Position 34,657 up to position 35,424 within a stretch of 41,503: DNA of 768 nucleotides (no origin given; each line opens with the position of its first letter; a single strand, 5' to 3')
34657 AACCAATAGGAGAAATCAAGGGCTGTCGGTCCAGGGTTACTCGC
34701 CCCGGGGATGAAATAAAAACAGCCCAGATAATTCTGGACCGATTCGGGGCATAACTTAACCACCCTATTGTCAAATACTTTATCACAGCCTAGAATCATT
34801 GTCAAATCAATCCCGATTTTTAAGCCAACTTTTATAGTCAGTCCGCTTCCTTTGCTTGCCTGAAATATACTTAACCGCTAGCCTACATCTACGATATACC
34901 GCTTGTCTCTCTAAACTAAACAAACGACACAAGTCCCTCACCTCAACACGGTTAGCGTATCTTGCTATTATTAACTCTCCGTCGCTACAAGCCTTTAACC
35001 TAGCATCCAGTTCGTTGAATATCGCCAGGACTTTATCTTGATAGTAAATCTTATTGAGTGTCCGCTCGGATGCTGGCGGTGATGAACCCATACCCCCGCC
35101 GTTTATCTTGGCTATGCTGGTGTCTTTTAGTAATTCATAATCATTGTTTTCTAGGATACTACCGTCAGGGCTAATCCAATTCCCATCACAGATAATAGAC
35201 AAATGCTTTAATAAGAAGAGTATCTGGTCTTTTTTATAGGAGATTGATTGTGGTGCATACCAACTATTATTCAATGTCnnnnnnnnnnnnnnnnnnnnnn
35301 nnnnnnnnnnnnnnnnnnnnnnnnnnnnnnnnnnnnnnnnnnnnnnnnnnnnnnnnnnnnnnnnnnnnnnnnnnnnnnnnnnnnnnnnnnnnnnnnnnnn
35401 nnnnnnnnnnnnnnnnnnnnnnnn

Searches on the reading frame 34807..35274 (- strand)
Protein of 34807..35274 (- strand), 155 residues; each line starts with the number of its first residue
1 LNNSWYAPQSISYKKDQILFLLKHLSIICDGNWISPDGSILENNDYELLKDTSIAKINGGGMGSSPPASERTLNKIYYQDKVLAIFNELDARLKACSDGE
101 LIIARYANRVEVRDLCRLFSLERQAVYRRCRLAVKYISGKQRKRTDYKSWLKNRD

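Call 11: search_protein_families(library=pfam, proteins=[window:34807-35274:-], max_evalue=0.01)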
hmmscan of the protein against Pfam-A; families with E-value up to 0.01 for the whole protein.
window:34807-35274:- (155 aa): 0 families

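Call 12: search_protein_families(library=phrogs, proteins=[window:34807-35274:-], max_evalue=0.01)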
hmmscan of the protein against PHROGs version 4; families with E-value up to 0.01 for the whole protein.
window:34807-35274:- (155 aa): 1 family
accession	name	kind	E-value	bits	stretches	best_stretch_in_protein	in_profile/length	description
phrog_79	-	transcription regulation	0.0004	21.1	1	78-140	71-136/156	anti-termination protein Q-like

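Call 13: find_related_loci(query=window:34807-35274:-, collection=viral_contigs, flank=3000)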
Query window:34807-35274:- (155 aa) in viral_contigs; peptide patterns used: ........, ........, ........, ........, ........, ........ (x = any residue, [..] = any of these).
22 stretches matched a pattern, but none encodes a relative of the query by tblastn (E <= 1e-3).

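Call 15: find_homologous_proteins(query=window:34807-35274:-)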
Query window:34807-35274:- (155 aa): 14 proteins with E <= 0.001 among 32 candidates.
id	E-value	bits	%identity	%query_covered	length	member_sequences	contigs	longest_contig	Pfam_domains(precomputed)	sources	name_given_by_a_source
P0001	1.4e-98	345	99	100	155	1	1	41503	-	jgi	-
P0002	2.2e-67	244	69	99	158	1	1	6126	-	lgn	-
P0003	5.4e-67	242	66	100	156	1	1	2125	-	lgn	-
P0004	1.4e-66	241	68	99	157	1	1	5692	-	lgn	-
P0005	1.4e-65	238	68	99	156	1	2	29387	-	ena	-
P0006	7.8e-64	232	64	99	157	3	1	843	-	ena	-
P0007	1.1e-63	232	67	99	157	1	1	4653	-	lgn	-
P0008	7.2e-63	229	64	99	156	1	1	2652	-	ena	-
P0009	1.2e-62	228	64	99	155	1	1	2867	-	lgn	-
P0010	2.6e-60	221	64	97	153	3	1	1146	-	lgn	-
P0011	1.8e-57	211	61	97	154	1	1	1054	-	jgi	-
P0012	4.0e-57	210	65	92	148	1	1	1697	-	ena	-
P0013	1.4e-55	205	61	97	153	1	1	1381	-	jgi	-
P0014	6.7e-55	203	64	92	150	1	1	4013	-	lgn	-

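Call 16: find_encoding_contigs(protein=P0005, flank=6000, max_places=3)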
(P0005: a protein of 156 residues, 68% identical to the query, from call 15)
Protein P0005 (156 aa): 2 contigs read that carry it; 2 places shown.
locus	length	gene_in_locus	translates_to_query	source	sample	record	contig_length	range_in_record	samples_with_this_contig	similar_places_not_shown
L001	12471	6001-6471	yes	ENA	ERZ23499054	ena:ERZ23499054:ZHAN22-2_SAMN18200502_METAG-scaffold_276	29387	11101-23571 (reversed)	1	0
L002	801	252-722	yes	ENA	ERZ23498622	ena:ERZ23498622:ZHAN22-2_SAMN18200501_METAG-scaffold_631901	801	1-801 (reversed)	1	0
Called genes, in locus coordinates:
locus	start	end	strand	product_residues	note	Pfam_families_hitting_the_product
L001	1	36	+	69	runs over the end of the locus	-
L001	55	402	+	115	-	-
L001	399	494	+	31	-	-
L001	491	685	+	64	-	-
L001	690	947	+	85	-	-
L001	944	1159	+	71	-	-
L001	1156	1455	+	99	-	-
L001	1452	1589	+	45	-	-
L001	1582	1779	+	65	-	-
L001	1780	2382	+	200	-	PF05766:NinG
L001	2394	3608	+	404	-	PF00145:DNA_methylase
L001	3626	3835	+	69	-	-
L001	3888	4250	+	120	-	-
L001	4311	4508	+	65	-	-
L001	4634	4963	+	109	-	-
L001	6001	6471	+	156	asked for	-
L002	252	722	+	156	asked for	-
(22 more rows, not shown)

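Call 17: find_encoding_contigs(protein=P0002, flank=6000, max_places=3)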
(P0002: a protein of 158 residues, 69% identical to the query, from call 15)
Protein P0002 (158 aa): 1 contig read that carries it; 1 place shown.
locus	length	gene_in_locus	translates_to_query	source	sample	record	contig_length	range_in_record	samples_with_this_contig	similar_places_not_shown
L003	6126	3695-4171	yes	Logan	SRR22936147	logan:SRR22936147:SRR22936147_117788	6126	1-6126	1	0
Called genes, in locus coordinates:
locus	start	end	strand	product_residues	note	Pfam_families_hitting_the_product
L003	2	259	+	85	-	?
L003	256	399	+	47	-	-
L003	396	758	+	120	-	-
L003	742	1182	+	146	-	PF05766:NinG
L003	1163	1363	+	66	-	-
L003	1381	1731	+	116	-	-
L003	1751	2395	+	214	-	PF01555:N6_N4_Mtase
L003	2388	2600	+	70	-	-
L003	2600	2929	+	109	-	-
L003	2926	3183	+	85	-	-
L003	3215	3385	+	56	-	-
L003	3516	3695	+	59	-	-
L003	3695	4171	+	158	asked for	-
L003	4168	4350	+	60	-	-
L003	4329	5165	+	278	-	-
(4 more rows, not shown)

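Call 18: find_encoding_contigs(protein=P0004, flank=6000, max_places=3)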
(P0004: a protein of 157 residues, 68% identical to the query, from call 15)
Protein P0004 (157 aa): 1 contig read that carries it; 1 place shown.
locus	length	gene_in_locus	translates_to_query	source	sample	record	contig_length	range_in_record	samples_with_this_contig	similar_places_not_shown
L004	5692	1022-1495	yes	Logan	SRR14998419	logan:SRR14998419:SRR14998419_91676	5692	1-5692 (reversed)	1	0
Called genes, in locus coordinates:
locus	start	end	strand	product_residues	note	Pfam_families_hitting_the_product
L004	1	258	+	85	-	?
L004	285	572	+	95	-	-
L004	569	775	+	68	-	-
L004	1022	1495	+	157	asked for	-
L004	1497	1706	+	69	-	-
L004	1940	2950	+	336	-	-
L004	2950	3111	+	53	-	-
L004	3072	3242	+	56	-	-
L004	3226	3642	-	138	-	-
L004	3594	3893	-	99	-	PF18902:DUF5658 (weak)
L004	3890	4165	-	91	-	PF27050:Phage_P22_Y8K6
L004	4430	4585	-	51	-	-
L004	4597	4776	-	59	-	-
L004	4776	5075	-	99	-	PF27050:Phage_P22_Y8K6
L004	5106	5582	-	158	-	-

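Call 19: find_encoding_contigs(protein=P0007, flank=6000, max_places=3)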
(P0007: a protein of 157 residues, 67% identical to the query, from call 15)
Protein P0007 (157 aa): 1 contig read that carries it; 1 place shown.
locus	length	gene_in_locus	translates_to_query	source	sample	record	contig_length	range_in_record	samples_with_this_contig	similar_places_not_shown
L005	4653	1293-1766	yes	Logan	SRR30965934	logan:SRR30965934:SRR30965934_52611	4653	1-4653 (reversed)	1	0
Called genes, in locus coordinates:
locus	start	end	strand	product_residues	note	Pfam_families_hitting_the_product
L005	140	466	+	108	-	-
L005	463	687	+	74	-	-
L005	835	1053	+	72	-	-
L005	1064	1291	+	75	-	-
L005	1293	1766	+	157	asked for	-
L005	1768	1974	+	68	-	-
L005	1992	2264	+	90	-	-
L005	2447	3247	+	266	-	-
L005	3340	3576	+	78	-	-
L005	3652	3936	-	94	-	PF27050:Phage_P22_Y8K6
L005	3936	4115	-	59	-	-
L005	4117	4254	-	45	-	-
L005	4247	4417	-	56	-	-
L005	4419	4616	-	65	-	-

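Call 20: find_encoding_contigs(protein=P0014, flank=4000, max_places=2)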
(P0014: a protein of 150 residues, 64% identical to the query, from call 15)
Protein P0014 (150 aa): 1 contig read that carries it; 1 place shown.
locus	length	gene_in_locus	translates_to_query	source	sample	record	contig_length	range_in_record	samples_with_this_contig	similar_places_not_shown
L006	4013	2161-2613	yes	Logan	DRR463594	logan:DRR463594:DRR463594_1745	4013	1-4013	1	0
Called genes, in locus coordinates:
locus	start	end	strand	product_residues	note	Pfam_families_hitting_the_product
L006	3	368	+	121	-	?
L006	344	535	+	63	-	-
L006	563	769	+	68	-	-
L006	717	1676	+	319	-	PF00589:Phage_integrase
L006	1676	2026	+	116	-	-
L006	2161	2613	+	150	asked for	-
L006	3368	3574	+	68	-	-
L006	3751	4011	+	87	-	?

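Call 21: find_encoding_contigs(protein=P0009, flank=4000, max_places=2)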
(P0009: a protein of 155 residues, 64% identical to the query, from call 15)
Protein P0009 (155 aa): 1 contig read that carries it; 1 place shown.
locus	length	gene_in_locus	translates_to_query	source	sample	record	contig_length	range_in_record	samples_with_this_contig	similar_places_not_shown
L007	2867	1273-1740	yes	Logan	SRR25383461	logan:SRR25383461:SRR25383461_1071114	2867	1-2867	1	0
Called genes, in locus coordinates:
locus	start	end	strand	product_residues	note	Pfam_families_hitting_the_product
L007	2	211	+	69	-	?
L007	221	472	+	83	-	-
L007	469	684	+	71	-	-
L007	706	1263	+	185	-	-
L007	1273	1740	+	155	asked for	-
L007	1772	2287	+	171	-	PF13392:HNH_3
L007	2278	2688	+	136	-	-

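Call 22: find_encoding_contigs(protein=P0008, flank=4000, max_places=2)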
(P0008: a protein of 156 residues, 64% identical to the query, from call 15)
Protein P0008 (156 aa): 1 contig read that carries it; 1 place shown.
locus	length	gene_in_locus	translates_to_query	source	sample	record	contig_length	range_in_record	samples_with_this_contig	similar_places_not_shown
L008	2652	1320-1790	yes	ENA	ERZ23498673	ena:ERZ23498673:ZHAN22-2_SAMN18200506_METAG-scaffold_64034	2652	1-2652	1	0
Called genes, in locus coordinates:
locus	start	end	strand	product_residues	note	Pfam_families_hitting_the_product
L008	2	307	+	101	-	?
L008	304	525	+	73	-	-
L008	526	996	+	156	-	-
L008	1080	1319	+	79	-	-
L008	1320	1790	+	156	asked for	-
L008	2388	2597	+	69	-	-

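Call 23: find_encoding_contigs(protein=P0003, flank=4000, max_places=2)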
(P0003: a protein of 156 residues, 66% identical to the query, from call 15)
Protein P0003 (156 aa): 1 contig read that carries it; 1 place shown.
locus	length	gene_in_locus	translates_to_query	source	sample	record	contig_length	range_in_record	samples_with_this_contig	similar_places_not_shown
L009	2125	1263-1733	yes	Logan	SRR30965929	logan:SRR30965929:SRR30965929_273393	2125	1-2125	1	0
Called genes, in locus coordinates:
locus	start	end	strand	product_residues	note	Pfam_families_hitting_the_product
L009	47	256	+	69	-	-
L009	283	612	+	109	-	-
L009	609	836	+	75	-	-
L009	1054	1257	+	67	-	-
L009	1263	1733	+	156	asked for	-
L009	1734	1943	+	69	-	-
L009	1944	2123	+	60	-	?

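Call 47: find_encoding_contigs(protein=P0012, flank=2000, max_places=2)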
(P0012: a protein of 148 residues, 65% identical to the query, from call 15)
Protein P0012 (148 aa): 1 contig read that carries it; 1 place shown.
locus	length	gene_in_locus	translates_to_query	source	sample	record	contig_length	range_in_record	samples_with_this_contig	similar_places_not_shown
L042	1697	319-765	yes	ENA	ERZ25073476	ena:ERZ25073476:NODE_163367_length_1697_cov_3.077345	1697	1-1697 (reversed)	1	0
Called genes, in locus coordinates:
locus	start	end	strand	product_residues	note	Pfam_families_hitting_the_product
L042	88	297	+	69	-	-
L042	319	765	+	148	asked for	-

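Call 56: search_solved_structures(query=A5, max_evalue=10, show_alignments=2)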
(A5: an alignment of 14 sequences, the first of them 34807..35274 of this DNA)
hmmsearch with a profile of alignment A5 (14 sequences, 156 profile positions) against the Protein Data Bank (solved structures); distinct sequences matched with E-value up to 10: 2.
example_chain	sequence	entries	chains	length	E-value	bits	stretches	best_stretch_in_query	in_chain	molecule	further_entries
2j4x_A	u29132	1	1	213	0.044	16.7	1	10-99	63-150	MITOGEN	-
1s7o_A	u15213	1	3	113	0.28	14.1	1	105-151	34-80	Hypothetical UPF0122 protein SPy1201/SpyM3_0842/SPs1042/spyM18_1152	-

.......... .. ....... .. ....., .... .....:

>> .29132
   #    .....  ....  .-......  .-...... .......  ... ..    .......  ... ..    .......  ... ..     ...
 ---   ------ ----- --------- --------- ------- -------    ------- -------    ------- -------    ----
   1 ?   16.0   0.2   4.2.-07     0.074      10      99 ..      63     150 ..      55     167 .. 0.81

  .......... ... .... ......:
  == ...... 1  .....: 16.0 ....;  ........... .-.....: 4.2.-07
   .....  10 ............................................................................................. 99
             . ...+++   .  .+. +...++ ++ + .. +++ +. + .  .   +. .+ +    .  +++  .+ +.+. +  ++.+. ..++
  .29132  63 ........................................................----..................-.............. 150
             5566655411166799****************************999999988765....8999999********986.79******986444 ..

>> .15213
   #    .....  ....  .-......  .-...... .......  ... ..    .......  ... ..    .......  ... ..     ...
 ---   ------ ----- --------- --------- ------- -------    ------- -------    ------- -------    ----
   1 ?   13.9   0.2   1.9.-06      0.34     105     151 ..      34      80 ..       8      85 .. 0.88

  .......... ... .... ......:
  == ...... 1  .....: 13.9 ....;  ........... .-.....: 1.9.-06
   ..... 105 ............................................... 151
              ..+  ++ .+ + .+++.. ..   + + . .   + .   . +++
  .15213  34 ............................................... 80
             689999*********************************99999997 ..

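Call 57: search_protein_families(library=pfam, alignment_id=A5, max_evalue=10)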
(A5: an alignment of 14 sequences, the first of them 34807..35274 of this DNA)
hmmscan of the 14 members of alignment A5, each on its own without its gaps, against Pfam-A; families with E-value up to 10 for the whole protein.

A. member 1, window:34807-35274:- (155 aa): 1 family
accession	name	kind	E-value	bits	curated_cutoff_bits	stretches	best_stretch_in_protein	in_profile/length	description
PF21985.2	TR61B_FKBP-like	-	0.22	11.8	27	1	99-118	2-23/55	TR61B FKBP-like domain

B. families by the number of members that match (of 14 scanned): 13 families
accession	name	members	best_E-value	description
PF13518.12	HTH_28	9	0.0014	Helix-turn-helix domain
PF02796.21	HTH_7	8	0.0011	Helix-turn-helix domain of resolvase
PF13384.12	HTH_23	3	0.0021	Homeodomain-like domain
PF12728.13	HTH_17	3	0.061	Helix-turn-helix domain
PF21985.2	TR61B_FKBP-like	3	0.16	TR61B FKBP-like domain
PF07374.17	DUF1492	2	0.021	Protein of unknown function (DUF1492)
PF23016.2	RsmI_C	1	0.052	RsmI C-terminal HTH domain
PF21476.4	PF0610-like_N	1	0.11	PF0610-like, N-terminal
PF08281.18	Sigma70_r4_2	1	0.13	Sigma-70, region 4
PF19889.5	DUF6362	1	0.14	Domain of unknown function (DUF6362)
PF12802.13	MarR_2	1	0.16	MarR family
PF25822.1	UBL_USP40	1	0.18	USP40 ubiquitin-like domain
PF07278.17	DUF1441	1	0.25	Protein of unknown function (DUF1441)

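Call 66: predict_structure(alignment_id=A5)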
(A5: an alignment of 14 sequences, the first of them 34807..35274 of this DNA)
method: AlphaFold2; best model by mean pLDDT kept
length: 155 residues; sequences in the alignment: 14
mean_pLDDT: 65.2   pTM: 0.57
mean pLDDT of the five models: 65.2, 63.1, 62.2, 62.2, 61.7
residues with pLDDT >= 90: 15; 70-90: 52; 50-70: 41; < 50: 47
segments of 3 or more residues with pLDDT < 50: 1-6, 34-36, 38-40, 42-69
pLDDT, mean of each block of 10 residues (from residue 1): 44 69 70 48 47 47 45 58 73 83 87 92 91 80 52 48
secondary structure, 60 per line:
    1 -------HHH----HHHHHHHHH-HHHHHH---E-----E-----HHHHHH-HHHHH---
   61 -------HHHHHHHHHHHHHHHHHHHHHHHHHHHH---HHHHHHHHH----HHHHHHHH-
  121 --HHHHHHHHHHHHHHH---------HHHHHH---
elements in order: H15-23 H25-30 H46-51 H53-57 H68-95 H99-107 H112-119 H123-137 H147-152

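Call 69: fold_search(model_id=the predicted structure, library=pdb)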
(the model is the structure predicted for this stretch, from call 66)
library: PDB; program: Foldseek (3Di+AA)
matches with E <= 10: 92; with E <= 0.001: 0
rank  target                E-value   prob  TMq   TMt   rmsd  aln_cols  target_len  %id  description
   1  1s7o_B                8.9e-01  0.93  0.29  0.40   8.2        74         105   20  Crystal structure of putative DNA binding protein SP_1288 from Streptococcus pygenes (released 2004-06-29)
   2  1or7_B                1.2e+00  0.38  0.33  0.32  10.8       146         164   11  Crystal Structure of Escherichia coli sigmaE with the Cytoplasmic Domain of its Anti-sigma RseA (released 2003-04-15)
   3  6koq_F                1.6e+00  0.28  0.33  0.34  25.3       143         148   12  Mycobacterium tuberculosis initial transcription complex comprising sigma H and 5'-OH RNA of 10 nt (released 2020-03-11)
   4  6tv5_MODEL_1_A        1.8e+00  0.09  0.20  0.22  17.4       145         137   14  NMR structure of N-terminal domain from A. argentata tubuliform spidroin (TuSp) at pH 5.5 (released 2021-01-27)
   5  5cm3_A                2.0e+00  0.66  0.29  0.44   9.5        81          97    7  Crystal Structure of KorA, a plasmid-encoded, global transcription regulator (released 2016-04-06)
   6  4nqw_A                2.3e+00  0.28  0.33  0.35  12.5       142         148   12  Structure of Mycobacterium tuberculosis extracytoplasmic function sigma factor SigK in complex with the cytosolic doma (released 2014-01-22)
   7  5xt2_A                2.3e+00  0.25  0.32  0.25  11.8       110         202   14  Crystal structures of full-length FixJ from B. japonicum crystallized in space group P212121 (released 2018-05-23)
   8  5wuq_B                2.6e+00  0.20  0.32  0.32  15.5       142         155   15  Crystal structure of SigW in complex with its anti-sigma RsiW, a zinc binding form (released 2017-03-29)
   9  4cxf_A                2.6e+00  0.13  0.28  0.28  15.8       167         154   13  Structure of CnrH in complex with the cytosolic domain of CnrY (released 2014-04-30)
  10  2h27_D                2.7e+00  0.94  0.33  0.70   1.6        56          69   12  Crystal Structure of Escherichia coli SigmaE Region 4 Bound to its-35 Element DNA (released 2006-08-22)
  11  1s7o_C                2.7e+00  0.66  0.29  0.40   8.1        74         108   20  Crystal structure of putative DNA binding protein SP_1288 from Streptococcus pygenes (released 2004-06-29)
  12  7bcb_B                2.9e+00  0.57  0.28  0.42   4.4        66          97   21  Crystal structure of the HTH DNA binding protein ArdK from R388 plasmid bound to IR3 DNA (released 2022-01-12)
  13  5clv_I                3.0e+00  0.47  0.27  0.55   3.6        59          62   12  Crystal Structure of KorA-operator DNA complex (KorA-OA) (released 2016-04-06)
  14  5clv_E                3.2e+00  0.69  0.29  0.61   3.0        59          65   10  Crystal Structure of KorA-operator DNA complex (KorA-OA) (released 2016-04-06)
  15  5clv_F                3.2e+00  0.60  0.28  0.59   3.0        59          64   10  Crystal Structure of KorA-operator DNA complex (KorA-OA) (released 2016-04-06)
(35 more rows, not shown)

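Call 92: find_homologous_proteins(query=A7, max_evalue=0.001)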
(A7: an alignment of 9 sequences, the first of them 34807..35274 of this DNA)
Query A7 (9 sequences) (155 aa, profile of the alignment): 55 proteins with E <= 0.001 among 1985 candidates.
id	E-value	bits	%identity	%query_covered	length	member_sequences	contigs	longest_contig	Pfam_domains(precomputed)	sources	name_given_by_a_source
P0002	6.2e-76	272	69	99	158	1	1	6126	-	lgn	-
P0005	3.6e-75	269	68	99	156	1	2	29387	-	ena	-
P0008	6.8e-75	268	64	99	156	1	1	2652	-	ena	-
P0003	1.6e-74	267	66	100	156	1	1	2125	-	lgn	-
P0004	3.0e-73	263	68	99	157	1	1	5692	-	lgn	-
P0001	4.7e-73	262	99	100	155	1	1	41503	-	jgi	-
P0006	3.2e-71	256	64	99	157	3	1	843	-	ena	-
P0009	3.4e-71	256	64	99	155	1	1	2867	-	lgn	-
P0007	8.0e-71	255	67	99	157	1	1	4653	-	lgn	-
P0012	5.4e-68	246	65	92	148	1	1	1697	-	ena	-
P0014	6.3e-68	246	64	92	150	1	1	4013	-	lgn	-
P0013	1.6e-64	234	61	97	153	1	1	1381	-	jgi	-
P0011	1.7e-64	234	61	97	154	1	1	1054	-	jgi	-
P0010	2.5e-63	231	64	97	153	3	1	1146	-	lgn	-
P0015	3.2e-34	136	25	97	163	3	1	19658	-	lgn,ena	-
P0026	3.9e-22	97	23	97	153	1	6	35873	-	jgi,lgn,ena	-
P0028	1.7e-20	91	21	99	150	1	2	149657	-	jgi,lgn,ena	-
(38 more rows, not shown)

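Call 93: find_encoding_contigs(protein=P0028, flank=10000, max_places=2)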
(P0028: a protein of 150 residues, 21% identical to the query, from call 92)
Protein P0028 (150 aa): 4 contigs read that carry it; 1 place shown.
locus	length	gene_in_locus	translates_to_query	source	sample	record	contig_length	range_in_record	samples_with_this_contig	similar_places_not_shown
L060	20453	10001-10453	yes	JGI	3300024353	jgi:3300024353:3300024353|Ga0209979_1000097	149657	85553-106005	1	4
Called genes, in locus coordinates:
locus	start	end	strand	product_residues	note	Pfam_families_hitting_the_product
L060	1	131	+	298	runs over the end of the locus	-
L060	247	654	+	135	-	-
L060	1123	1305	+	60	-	-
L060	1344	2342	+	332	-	PF07505:DUF5131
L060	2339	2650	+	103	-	-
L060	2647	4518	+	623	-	PF01555:N6_N4_Mtase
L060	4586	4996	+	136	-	PF14279:HNH_5, PF01844:HNH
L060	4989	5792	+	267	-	PF14297:Lin1244_N, PF07261:DnaB_2 (weak)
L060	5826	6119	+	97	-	-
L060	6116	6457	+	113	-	-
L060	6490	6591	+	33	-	-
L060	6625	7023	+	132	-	-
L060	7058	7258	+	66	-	-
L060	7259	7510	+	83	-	-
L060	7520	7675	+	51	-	-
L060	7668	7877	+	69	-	-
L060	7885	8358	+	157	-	-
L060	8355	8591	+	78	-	-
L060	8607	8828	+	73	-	-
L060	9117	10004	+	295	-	PF01555:N6_N4_Mtase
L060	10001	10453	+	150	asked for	-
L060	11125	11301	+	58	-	-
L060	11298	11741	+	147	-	-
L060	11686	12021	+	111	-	-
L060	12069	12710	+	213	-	PF03592:Terminase_2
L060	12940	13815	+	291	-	PF17288:Terminase_3C (weak)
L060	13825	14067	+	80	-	-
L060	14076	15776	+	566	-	-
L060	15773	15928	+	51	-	-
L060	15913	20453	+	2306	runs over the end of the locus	-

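Call 94: find_encoding_contigs(protein=P0026, flank=4000, max_places=6)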
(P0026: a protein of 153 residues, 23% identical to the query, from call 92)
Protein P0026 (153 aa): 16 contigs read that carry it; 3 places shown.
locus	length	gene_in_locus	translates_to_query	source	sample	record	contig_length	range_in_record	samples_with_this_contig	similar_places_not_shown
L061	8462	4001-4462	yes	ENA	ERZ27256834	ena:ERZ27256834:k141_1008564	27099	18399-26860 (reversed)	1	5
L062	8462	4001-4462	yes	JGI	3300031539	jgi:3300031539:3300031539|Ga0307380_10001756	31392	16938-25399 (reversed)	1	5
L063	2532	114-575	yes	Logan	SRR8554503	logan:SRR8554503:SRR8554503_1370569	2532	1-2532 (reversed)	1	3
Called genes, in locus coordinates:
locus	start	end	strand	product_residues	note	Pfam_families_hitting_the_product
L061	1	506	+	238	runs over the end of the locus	PF07261:DnaB_2 (weak)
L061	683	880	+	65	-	-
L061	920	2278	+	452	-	PF01555:N6_N4_Mtase, PF01170:UPF0020 (weak)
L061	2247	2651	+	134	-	-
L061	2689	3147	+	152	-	-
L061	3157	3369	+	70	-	-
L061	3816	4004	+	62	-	-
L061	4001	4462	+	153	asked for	-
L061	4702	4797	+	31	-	-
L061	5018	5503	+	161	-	-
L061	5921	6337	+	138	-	-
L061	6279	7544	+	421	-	PF03237:Terminase_6N, PF17289:Terminase_6C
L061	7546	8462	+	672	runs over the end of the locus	PF04860:Phage_portal, PF13489:Methyltransf_23 (weak), PF01209:Ubie_methyltran, PF03848:TehB (weak), PF08241:Methyltransf_11, PF08242:Methyltransf_12, PF13649:Methyltransf_25, PF13847:Methyltransf_31, +1 more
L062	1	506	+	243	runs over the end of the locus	PF07261:DnaB_2 (weak)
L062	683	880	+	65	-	-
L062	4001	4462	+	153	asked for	-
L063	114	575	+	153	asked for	-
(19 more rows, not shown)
